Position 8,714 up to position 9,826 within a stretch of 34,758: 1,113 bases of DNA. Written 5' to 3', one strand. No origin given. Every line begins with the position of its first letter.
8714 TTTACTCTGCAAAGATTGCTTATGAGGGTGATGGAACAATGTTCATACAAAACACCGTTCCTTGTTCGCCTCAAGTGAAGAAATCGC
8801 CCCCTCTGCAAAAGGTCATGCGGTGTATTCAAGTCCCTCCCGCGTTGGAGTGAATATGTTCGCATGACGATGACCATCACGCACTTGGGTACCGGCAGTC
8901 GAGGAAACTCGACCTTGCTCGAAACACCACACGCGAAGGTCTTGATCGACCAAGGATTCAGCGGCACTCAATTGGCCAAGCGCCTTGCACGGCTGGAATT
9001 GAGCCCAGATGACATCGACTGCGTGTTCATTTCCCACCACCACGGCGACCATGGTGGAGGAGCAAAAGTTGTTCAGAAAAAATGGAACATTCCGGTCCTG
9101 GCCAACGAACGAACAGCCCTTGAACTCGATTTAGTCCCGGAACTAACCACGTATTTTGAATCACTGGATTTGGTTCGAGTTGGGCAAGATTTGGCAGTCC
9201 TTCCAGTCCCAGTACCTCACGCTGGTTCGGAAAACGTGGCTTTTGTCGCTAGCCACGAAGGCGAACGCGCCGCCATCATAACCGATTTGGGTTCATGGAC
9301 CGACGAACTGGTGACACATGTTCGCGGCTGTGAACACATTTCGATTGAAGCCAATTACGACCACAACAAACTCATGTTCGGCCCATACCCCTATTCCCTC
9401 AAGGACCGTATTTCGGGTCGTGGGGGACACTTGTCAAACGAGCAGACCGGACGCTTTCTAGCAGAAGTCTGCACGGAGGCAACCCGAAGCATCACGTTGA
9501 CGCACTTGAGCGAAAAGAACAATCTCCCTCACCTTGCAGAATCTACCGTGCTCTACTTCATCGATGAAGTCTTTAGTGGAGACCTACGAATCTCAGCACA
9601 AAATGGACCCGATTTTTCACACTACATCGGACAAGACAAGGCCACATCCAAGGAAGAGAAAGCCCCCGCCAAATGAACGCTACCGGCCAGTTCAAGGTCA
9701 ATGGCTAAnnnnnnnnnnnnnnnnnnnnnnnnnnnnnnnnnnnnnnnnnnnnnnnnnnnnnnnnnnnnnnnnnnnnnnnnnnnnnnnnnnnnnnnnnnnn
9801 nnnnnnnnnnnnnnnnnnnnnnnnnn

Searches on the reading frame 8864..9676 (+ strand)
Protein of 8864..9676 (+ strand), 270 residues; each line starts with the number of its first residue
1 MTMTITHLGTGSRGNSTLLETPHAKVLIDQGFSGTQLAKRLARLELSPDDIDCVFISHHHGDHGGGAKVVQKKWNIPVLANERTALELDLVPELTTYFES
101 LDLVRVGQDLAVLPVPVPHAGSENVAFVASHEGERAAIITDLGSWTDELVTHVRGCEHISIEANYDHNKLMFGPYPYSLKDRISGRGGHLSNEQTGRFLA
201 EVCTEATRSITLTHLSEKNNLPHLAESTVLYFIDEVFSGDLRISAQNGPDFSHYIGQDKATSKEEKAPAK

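Call 7: search_protein_families(library=pfam, proteins=[window:8864-9676:+], max_evalue=0.1)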
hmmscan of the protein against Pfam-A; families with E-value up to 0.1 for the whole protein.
window:8864-9676:+ (270 aa): 3 families
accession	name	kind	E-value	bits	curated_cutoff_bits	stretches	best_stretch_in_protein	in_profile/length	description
PF12706.13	Lactamase_B_2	-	1.4e-15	57.9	27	1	26-207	3-192/200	Beta-lactamase superfamily domain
PF00753.33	Lactamase_B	-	3.2e-15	57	22.7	1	10-89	2-82/196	Metallo-beta-lactamase superfamily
PF13483.12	Lactamase_B_3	-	0.0014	19.1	24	1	15-78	8-61/160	Beta-lactamase superfamily domain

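Call 8: search_protein_families(library=ncbifam, proteins=[window:8864-9676:+], max_evalue=0.1)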
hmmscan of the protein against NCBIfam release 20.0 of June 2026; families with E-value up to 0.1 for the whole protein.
window:8864-9676:+ (270 aa): 46 families (the best 25 are shown)
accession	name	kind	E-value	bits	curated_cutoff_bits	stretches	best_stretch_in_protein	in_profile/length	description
NF012229.1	bla_class_B_core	domain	7.8e-08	32.6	100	1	16-86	17-86/139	metallo-beta-lactamase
TIGR02651.1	RNase_Z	equivalog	8.9e-08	31.5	292.95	1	15-66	19-67/302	ribonuclease Z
NF000456.2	blaMSI-1_fam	exception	2e-07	30.6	550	1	16-81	50-117/289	MSI-1 family subclass B3 metallo-beta-lactamase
NF033105.1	bla_subclass_B3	equivalog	4.6e-07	29.4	240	1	16-87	25-98/257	subclass B3 metallo-beta-lactamase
NF000801.0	PRK00055.1-3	equivalog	8.9e-07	28.2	252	1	15-66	21-69/307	ribonuclease Z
TIGR03413.1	GSH_gloB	equivalog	2.2e-06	27.2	200.8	1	25-130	22-117/248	hydroxyacylglutathione hydrolase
NF001911.0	PRK00685.1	equivalog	6.6e-06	25.8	144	1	17-83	11-73/228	metal-dependent hydrolase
NF047925.1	pyridox_lacton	equivalog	1.4e-05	25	325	1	38-73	76-111/268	4-pyridoxolactonase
TIGR03675.1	arCOG00543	equivalog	2.6e-05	22.7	580.2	1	4-68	176-246/631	beta-CASP ribonuclease aCPSF1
NF045584.1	cas14_MBL_CASP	equivalog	4e-05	22.2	800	1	13-65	13-65/612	type VII CRISPR-associated protein Cas14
NF047919.1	lactonase_YtnP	equivalog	0.00028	20.2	425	1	35-73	84-122/274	YtnP family quorum-quenching lactonase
NF000438.2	blaPOM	exception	0.00032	20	610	1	6-89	50-134/286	POM family subclass B3 metallo-beta-lactamase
NF045699.1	AHLLactAiiA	equivalog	0.00038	19.7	375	1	33-72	78-117/251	quorum-quenching N-acyl homoserine lactonase AiiA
NF033106.1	blaL1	exception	0.00042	19.4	560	1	16-88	61-135/290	L1 family subclass B3 metallo-beta-lactamase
NF033088.2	bla_subclass_B1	equivalog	0.00043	20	200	1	13-85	30-102/217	subclass B1 metallo-beta-lactamase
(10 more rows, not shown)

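Call 79: search_protein_families(library=padloc, proteins=[window:8864-9676:+], max_evalue=0.001)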
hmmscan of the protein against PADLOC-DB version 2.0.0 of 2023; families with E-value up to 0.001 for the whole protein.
window:8864-9676:+ (270 aa): 2 families
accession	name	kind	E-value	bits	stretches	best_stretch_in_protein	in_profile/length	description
PDLC03805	RTasMBL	-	3.3e-05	21.2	1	5-66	3-63/322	DRT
PDLC03854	LmuA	-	0.00017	18.8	1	12-68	11-74/345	-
